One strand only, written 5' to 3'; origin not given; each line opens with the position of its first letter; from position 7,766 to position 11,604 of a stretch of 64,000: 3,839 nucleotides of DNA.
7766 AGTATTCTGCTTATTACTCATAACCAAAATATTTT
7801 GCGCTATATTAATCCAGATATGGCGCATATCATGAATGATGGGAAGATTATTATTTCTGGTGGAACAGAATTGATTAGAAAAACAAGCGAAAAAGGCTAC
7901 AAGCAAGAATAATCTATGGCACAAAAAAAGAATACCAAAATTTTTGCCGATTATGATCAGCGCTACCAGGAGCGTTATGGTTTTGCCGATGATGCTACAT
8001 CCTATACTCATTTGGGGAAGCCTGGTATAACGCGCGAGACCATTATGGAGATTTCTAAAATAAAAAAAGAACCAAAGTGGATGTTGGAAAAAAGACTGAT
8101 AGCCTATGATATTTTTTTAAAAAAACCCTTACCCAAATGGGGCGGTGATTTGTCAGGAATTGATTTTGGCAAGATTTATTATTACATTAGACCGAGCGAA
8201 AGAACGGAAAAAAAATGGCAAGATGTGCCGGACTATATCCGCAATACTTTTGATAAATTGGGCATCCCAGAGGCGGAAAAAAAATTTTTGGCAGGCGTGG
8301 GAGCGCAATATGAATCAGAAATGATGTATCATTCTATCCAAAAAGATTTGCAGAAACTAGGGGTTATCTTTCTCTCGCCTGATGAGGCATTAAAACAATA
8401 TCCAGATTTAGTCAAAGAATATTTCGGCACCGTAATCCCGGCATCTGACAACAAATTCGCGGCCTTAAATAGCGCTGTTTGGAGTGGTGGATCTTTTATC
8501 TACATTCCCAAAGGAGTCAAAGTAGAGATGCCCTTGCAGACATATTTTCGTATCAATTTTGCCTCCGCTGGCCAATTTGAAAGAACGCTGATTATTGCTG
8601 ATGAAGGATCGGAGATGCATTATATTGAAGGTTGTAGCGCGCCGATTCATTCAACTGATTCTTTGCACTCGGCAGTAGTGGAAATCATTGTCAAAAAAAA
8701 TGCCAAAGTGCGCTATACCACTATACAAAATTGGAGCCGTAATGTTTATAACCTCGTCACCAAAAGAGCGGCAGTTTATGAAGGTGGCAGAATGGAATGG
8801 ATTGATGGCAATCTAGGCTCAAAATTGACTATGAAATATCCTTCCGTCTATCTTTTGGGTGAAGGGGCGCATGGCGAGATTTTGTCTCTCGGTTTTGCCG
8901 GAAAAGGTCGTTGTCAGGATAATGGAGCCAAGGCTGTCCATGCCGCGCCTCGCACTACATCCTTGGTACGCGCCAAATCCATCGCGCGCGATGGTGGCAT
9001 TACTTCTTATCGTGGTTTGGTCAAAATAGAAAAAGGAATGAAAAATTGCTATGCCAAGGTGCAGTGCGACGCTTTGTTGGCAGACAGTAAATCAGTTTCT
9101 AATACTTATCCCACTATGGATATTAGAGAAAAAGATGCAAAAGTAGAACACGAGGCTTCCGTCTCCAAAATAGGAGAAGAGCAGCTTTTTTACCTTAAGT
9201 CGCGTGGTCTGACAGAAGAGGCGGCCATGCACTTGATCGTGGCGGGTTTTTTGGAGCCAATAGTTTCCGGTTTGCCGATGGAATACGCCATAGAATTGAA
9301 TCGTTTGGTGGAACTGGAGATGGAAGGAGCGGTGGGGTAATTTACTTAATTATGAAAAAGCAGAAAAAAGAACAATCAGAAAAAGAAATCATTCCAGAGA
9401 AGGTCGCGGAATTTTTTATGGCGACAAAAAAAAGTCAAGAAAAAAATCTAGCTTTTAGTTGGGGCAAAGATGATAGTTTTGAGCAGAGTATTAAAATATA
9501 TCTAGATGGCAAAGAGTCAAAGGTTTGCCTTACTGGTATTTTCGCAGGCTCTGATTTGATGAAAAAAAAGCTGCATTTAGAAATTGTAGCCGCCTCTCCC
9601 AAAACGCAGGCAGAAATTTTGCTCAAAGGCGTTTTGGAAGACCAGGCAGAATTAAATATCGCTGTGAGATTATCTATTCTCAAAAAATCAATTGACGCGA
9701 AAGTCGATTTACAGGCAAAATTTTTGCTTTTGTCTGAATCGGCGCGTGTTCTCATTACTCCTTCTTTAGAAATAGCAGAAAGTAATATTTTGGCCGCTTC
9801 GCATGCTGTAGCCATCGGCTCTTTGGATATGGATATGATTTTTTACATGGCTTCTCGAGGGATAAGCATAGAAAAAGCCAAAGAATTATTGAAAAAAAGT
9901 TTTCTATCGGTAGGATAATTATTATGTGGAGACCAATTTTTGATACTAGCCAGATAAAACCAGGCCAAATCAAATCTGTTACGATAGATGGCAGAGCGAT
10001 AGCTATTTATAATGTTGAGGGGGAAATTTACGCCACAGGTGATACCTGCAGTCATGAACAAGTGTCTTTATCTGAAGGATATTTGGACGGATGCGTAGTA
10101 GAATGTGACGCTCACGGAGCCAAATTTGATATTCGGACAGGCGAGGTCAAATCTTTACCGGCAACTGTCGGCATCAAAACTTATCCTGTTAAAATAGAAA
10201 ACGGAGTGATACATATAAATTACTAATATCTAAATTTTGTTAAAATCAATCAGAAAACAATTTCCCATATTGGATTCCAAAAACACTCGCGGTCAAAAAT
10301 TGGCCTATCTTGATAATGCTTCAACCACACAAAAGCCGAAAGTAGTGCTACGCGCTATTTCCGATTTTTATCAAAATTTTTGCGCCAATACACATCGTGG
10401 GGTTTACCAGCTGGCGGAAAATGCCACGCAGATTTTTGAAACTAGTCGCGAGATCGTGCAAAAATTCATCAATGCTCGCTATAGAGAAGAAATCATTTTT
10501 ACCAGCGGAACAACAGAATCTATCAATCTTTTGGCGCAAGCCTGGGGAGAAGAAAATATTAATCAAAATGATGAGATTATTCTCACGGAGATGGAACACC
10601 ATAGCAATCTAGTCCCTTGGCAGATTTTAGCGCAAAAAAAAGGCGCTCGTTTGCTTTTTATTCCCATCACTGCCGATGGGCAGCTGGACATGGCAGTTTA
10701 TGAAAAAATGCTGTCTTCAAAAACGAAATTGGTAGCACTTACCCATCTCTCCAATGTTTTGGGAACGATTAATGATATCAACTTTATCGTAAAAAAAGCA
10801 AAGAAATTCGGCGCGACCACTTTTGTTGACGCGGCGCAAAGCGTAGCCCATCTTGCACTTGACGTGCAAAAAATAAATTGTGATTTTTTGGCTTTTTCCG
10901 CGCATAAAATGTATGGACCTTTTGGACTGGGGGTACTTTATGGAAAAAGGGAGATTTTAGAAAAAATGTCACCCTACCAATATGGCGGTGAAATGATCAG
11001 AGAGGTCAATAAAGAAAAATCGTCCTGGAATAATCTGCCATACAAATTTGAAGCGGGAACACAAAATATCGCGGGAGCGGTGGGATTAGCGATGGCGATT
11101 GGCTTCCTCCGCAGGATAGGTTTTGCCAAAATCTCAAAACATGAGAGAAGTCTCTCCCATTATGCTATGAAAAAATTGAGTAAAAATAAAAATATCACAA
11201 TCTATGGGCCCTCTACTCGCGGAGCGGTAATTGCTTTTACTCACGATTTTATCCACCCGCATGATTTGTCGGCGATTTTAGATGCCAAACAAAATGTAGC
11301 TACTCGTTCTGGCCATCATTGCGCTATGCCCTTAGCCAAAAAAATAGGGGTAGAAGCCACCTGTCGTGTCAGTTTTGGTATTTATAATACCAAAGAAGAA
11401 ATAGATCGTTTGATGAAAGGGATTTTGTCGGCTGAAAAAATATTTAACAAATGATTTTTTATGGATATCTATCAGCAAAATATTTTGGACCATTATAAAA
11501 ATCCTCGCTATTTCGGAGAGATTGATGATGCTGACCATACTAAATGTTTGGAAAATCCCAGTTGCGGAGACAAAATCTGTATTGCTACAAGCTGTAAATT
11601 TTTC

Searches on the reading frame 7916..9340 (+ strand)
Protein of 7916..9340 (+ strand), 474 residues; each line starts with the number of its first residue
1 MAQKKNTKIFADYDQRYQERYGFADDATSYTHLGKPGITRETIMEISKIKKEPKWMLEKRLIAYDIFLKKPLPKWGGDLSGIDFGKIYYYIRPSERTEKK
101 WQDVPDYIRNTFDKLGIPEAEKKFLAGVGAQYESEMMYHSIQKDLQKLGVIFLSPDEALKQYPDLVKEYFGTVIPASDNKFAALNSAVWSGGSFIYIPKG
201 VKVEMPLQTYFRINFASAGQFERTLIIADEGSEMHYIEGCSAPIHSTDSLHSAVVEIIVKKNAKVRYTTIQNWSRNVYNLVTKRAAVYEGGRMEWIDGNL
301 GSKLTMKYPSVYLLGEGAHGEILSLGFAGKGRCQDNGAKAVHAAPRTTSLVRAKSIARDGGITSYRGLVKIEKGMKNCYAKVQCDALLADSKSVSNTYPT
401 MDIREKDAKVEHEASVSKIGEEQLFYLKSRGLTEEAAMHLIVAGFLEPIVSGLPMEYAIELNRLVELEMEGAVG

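Call 104: search_solved_structures(query=window:7916-9340:+, max_evalue=1e-20)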
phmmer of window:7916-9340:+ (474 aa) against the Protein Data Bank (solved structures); distinct sequences matched with E-value up to 1e-20: 3.
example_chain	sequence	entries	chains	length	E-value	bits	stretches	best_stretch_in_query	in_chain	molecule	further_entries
5awf_A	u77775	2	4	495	2.7e-102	346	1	33-474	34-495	FeS cluster assembly protein SufB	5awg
11mp_C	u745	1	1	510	5.4e-101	341.7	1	33-474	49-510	Iron-sulfur cluster assembly protein SufB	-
4dn7_A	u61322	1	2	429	8.9e-39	136.6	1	138-463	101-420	ABC transporter, ATP-binding protein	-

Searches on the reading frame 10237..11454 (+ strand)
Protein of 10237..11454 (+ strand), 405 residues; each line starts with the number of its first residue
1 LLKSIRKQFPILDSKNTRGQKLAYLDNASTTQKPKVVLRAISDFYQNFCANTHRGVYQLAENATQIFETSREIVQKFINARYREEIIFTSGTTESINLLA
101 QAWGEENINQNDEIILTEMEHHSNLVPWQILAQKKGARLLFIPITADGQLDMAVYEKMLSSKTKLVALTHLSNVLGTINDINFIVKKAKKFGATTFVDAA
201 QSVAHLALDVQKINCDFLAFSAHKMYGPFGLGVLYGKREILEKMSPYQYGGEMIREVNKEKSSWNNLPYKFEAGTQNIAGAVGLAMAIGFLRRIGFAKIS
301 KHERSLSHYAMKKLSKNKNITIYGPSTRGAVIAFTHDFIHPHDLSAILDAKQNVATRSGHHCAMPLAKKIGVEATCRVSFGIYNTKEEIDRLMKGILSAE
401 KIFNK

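Call 103: search_solved_structures(query=window:10237-11454:+, max_evalue=1e-20)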
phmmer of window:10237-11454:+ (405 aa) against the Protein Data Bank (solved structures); distinct sequences matched with E-value up to 1e-20: 67 (the best 60 are shown).
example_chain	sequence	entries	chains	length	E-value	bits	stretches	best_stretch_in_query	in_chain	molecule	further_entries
8d8s_A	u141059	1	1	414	1.1e-133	449.3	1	5-403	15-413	Cysteine desulfurase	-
5j8q_A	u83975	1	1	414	3.3e-127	427.9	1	3-403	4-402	Cysteine desulfurase SufS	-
5xt5_A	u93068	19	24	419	3.4e-127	427.8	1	3-403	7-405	Cysteine desulfurase SufS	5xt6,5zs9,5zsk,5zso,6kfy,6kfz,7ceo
7e6d_A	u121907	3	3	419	2.4e-126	425.1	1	3-403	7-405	Cysteine desulfurase SufS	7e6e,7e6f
7e6a_A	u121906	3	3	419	6.2e-126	423.7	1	3-403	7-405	Cysteine desulfurase SufS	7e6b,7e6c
7ceq_A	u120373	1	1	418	8.4e-126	423.3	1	3-403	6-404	Cysteine desulfurase SufS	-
7cer_A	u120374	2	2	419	8.5e-126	423.3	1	3-403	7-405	Cysteine desulfurase SufS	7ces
5vpr_A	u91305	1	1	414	8.2e-121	406.9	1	3-402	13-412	Cysteine desulfurase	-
6c9e_A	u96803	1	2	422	6.1e-119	400.7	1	3-403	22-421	Cysteine desulfurase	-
4w91_A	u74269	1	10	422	7.8e-118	397.1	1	3-403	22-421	Aminotransferase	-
6mre_A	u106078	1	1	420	7e-115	387.3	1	4-399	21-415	Cysteine desulfurase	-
1i29_A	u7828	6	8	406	1.2e-114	386.6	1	4-399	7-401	CSDB | Selenocysteine lyase | Cysteine desulfurase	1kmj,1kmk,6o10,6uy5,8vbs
5db5_A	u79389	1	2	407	1.2e-114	386.6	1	4-399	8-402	Cysteine desulfurase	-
6ndn_A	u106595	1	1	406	1.2e-114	386.6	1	4-399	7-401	Cysteine desulfurase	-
1jf9_A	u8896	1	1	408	1.2e-114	386.6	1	4-399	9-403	SELENOCYSTEINE LYASE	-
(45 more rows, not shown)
